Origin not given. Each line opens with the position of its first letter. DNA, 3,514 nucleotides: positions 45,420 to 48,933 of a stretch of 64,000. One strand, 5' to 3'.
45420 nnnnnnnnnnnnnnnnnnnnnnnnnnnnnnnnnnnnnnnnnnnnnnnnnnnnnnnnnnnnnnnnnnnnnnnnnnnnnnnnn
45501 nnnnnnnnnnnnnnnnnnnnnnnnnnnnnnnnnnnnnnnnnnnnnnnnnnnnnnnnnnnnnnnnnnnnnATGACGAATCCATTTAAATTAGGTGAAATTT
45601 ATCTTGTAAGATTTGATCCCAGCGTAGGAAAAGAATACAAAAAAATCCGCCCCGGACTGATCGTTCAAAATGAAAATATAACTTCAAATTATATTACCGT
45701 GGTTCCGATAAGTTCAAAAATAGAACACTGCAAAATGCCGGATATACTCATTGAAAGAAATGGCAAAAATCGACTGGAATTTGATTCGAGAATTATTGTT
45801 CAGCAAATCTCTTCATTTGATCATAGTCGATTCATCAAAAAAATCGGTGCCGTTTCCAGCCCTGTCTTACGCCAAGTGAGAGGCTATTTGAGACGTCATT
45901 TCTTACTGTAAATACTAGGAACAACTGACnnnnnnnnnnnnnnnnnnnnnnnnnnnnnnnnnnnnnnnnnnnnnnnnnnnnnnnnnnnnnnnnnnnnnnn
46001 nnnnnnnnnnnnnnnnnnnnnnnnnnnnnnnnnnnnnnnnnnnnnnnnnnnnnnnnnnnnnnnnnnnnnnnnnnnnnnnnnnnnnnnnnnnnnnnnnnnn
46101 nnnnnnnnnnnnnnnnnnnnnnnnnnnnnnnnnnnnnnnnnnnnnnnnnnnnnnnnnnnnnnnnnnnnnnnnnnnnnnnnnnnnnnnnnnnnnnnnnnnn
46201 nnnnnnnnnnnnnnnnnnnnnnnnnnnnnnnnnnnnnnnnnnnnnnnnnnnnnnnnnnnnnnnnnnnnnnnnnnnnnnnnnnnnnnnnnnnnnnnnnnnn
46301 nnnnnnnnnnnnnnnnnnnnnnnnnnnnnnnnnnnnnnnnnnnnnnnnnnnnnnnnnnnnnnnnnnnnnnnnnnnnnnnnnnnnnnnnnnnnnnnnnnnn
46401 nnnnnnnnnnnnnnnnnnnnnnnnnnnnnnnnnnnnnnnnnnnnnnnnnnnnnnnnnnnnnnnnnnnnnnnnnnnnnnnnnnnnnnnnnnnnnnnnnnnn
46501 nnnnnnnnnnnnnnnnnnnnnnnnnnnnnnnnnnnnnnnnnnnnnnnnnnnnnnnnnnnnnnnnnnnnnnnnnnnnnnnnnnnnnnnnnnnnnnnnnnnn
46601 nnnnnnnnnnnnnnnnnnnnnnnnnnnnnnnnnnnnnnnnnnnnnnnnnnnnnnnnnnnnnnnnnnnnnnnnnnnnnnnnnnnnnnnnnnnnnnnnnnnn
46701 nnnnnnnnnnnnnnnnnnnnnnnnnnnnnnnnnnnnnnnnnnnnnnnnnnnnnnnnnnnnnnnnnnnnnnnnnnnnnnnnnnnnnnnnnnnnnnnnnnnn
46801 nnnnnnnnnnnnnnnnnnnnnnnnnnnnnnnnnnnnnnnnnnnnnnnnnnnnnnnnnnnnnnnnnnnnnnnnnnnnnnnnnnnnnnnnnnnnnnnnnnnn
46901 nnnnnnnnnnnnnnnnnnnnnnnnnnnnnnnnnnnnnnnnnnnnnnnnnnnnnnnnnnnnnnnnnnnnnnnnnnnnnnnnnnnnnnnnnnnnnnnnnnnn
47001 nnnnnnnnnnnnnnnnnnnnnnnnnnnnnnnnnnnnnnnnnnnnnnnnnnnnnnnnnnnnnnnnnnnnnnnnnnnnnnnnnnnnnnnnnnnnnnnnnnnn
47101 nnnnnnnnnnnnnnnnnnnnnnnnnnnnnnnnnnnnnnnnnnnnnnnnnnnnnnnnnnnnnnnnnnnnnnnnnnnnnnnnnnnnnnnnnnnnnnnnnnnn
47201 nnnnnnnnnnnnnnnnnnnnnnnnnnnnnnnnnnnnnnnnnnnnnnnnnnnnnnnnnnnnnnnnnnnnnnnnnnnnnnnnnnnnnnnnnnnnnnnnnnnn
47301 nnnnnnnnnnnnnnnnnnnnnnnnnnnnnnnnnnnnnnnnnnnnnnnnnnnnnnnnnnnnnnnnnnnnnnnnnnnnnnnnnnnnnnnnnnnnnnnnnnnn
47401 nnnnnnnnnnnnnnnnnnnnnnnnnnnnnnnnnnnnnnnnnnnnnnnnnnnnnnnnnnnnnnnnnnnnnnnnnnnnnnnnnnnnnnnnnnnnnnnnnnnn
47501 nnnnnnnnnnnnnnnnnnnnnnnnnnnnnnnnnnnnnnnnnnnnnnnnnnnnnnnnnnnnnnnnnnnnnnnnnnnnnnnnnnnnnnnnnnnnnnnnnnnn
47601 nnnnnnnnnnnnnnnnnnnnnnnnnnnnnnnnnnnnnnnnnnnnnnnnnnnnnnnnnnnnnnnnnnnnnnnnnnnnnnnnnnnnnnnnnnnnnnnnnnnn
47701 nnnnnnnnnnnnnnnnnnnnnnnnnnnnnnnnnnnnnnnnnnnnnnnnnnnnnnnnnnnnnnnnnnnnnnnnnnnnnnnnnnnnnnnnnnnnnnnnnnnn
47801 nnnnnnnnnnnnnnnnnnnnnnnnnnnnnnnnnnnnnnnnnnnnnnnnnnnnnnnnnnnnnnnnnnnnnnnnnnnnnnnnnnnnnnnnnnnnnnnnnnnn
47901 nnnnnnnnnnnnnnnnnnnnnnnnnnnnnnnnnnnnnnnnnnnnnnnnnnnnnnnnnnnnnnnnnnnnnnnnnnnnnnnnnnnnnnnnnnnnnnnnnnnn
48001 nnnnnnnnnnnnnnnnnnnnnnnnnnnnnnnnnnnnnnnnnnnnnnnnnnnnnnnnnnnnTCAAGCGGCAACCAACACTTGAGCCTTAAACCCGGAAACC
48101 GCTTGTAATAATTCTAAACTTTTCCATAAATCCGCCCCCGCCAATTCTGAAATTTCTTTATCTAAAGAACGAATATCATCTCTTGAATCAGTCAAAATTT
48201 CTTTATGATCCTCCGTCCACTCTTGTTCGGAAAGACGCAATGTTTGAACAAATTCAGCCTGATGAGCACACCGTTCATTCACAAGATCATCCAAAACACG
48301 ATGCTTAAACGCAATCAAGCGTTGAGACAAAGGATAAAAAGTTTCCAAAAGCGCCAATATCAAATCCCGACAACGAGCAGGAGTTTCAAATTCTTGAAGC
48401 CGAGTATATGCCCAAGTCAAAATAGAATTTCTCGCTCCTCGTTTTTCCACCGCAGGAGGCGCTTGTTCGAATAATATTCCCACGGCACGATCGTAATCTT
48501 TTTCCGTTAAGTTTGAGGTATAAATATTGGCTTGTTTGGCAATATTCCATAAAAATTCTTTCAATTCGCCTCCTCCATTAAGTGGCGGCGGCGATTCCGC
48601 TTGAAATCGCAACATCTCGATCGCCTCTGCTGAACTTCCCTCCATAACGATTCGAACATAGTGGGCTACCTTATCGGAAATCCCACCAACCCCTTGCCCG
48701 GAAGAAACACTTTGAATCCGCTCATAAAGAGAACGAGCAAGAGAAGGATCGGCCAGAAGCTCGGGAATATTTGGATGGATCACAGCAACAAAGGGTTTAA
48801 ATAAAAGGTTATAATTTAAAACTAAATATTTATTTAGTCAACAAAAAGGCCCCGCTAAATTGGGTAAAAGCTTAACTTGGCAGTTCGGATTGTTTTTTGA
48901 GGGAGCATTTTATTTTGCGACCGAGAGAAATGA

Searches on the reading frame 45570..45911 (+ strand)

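Call 68: search_protein_families(library=pfam, proteins=[window:45570-45911:+], max_evalue=0.01)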
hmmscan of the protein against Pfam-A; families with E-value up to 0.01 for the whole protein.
window:45570-45911:+ (113 aa): 1 family
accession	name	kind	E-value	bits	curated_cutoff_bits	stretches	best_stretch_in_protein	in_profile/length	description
PF02452.23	PemK_toxin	-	7.5e-22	78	23.1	1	8-110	3-108/109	PemK-like, MazF-like toxin of type II toxin-antitoxin system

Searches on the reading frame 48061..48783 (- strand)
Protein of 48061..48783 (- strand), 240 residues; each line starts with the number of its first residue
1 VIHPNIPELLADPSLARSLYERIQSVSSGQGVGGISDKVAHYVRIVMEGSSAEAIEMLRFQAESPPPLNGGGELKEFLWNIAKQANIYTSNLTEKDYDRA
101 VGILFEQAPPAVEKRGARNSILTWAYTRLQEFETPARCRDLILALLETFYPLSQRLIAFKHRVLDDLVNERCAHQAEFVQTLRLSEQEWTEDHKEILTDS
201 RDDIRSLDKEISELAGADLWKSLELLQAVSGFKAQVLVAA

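Call 12: search_protein_families(library=pfam, proteins=[window:48061-48783:-])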
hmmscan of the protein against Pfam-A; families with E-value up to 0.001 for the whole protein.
window:48061-48783:- (240 aa): 0 families

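Call 74: search_protein_families(library=ncbifam, proteins=[window:48061-48783:-], max_evalue=0.01)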
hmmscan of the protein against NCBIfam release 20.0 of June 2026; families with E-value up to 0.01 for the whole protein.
window:48061-48783:- (240 aa): 0 families

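Call 75: search_protein_families(library=phrogs, proteins=[window:48061-48783:-], max_evalue=0.01)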
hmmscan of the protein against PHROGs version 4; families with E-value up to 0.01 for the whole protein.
window:48061-48783:- (240 aa): 0 families

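Call 107: search_solved_structures(query=window:48061-48783:-, max_evalue=1)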
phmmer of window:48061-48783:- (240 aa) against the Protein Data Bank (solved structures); distinct sequences matched with E-value up to 1: 1.
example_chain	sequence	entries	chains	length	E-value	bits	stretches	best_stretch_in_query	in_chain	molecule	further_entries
3eno_A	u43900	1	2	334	0.88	12.4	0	73-125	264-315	Putative O-sialoglycoprotein endopeptidase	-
